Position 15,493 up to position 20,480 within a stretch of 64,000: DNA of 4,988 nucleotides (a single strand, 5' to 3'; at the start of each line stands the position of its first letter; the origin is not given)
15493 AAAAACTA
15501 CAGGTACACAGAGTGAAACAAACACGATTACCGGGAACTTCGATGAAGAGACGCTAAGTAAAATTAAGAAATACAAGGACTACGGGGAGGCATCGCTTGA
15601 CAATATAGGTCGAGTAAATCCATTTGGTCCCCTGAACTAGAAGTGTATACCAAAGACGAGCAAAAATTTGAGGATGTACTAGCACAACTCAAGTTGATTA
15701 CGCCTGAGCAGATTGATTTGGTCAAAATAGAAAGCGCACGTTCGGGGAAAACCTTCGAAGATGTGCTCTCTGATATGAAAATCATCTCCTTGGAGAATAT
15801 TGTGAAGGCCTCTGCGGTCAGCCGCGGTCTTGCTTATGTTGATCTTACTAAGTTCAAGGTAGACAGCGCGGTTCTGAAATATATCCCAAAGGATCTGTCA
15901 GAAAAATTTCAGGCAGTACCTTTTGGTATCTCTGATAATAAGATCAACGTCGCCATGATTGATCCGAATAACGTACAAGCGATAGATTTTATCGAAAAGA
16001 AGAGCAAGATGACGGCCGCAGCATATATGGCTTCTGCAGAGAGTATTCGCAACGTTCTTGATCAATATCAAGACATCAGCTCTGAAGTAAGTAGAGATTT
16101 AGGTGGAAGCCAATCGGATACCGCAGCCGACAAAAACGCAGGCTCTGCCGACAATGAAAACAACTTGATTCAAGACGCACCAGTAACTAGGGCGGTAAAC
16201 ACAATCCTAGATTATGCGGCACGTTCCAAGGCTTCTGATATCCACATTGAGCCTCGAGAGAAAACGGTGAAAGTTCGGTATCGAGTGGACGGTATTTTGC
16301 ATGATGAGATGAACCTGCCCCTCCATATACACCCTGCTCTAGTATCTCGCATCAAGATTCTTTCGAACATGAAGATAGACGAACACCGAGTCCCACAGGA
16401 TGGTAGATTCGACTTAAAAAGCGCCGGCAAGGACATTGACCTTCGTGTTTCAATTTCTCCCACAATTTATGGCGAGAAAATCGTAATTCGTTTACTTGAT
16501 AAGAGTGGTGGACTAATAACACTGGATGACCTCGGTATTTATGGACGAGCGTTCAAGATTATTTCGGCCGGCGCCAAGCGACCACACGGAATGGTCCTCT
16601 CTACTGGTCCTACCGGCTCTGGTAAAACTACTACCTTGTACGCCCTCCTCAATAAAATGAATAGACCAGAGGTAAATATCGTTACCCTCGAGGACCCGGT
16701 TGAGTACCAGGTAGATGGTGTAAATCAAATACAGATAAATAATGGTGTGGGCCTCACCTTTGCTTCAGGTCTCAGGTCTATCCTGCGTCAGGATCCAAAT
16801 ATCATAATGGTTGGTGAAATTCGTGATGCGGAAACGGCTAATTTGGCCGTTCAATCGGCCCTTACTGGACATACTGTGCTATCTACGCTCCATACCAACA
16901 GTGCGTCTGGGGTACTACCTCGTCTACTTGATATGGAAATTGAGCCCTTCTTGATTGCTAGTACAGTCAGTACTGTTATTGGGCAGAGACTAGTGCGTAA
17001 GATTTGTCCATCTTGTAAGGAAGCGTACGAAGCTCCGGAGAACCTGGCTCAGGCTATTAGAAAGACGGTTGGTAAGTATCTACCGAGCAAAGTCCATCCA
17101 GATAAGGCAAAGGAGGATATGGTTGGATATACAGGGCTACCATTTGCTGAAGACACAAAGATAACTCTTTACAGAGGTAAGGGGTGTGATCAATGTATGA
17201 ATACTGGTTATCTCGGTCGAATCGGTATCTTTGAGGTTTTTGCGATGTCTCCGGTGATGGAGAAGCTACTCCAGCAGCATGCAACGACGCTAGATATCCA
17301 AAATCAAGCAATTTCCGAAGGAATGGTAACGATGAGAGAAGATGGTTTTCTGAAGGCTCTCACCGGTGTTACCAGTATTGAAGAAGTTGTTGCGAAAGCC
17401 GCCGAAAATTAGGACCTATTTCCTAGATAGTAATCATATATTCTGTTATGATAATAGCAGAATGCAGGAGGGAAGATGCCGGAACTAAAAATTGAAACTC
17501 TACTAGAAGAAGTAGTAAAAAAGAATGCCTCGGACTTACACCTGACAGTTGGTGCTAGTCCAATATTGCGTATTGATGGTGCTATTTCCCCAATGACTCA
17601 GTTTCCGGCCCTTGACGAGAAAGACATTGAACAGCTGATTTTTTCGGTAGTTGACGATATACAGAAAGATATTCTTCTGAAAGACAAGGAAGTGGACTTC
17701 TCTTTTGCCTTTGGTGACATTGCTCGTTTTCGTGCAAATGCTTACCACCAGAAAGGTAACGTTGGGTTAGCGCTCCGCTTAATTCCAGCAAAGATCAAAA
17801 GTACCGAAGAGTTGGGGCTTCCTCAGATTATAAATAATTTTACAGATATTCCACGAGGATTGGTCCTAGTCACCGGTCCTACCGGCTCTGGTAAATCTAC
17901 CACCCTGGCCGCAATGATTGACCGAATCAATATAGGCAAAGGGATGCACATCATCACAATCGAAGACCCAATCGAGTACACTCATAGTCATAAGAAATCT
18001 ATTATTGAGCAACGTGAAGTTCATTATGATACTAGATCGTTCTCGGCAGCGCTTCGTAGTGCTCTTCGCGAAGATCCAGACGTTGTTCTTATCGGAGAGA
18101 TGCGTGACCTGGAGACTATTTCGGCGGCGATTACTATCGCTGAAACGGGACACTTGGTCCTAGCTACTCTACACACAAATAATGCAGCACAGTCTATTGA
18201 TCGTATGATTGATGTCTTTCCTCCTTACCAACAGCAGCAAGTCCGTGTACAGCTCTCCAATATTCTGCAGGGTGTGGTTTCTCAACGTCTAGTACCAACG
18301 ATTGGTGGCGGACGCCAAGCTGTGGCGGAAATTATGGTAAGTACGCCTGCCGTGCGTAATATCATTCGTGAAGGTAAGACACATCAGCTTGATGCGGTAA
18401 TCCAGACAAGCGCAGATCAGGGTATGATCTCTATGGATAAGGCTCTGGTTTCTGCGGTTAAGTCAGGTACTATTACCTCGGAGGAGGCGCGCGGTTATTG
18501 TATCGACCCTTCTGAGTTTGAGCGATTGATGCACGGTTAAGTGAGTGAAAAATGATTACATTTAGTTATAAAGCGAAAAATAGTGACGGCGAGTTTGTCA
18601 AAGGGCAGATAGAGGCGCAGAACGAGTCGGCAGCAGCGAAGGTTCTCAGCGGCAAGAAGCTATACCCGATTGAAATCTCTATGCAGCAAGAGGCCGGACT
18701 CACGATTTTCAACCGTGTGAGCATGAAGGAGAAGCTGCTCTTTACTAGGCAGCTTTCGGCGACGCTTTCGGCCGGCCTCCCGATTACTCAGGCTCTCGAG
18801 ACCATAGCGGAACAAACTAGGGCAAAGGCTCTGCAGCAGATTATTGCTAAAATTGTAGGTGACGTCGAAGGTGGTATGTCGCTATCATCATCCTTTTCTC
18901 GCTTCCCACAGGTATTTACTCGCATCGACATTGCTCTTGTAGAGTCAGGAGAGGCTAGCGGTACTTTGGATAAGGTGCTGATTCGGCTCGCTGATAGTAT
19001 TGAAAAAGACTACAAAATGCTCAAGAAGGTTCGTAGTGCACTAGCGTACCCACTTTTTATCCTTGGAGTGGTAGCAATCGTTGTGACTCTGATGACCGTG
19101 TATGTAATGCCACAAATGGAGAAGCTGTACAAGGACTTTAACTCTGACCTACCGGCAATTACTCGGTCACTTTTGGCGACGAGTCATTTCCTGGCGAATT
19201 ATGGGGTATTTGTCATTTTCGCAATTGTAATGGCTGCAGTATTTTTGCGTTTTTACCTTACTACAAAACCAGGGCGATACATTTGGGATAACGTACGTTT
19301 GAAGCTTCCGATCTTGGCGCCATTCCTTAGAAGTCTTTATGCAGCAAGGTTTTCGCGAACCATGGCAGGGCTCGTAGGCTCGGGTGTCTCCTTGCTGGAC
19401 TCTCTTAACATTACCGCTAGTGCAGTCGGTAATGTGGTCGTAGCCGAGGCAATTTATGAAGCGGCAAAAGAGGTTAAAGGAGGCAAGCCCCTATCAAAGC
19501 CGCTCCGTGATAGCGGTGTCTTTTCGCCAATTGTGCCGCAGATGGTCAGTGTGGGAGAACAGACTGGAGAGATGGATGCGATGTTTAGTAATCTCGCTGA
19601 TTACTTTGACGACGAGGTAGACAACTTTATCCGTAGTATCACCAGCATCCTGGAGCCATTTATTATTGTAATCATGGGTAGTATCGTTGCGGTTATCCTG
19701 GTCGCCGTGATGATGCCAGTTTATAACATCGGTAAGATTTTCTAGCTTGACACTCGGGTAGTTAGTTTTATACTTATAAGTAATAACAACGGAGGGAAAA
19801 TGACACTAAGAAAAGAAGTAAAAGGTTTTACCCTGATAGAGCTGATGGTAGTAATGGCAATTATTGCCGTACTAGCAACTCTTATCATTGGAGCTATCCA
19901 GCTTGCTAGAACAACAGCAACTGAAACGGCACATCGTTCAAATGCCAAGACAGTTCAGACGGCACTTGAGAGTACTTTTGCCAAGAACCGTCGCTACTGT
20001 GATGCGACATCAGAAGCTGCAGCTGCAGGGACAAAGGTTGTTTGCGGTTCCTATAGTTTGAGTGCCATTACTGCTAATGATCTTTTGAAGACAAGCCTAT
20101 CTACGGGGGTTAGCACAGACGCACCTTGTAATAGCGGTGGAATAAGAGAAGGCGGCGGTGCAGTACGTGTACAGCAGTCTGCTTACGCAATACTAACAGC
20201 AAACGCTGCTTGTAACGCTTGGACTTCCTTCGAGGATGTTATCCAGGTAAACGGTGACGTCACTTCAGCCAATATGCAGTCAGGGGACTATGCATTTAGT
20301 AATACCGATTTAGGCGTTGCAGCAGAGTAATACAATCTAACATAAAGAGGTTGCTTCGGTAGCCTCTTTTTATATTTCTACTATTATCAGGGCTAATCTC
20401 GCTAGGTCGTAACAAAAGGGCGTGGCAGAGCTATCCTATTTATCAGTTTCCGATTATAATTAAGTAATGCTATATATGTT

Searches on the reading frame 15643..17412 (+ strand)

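Call 45: search_protein_families(library=pfam, proteins=[window:15643-17412:+], max_evalue=0.001)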
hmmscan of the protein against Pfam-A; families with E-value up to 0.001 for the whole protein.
window:15643-17412:+ (589 aa): 2 families
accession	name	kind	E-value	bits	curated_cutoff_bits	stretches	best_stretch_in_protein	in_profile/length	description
PF00437.27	T2SSE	-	5.7e-128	427.1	24.9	1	177-583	4-369/370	Type II/IV secretion system protein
PF05157.20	MshEN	-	3.6e-15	56.1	23.1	1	62-145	2-86/90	MshEN domain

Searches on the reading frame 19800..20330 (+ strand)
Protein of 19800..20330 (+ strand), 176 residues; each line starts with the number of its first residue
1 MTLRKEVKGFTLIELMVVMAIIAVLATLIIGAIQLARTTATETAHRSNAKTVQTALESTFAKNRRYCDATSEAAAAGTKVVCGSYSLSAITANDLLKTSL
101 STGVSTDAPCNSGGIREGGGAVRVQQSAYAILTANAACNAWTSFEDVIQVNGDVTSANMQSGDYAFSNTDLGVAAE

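Call 45: search_protein_families(library=pfam, proteins=[window:19800-20330:+], max_evalue=0.001)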
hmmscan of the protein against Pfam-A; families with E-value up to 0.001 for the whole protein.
window:19800-20330:+ (176 aa): 1 family
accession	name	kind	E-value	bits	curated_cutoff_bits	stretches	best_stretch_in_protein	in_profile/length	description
PF07963.17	N_methyl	-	4.8e-09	35.9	21.2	1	7-29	4-26/27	Prokaryotic N-terminal methylation motif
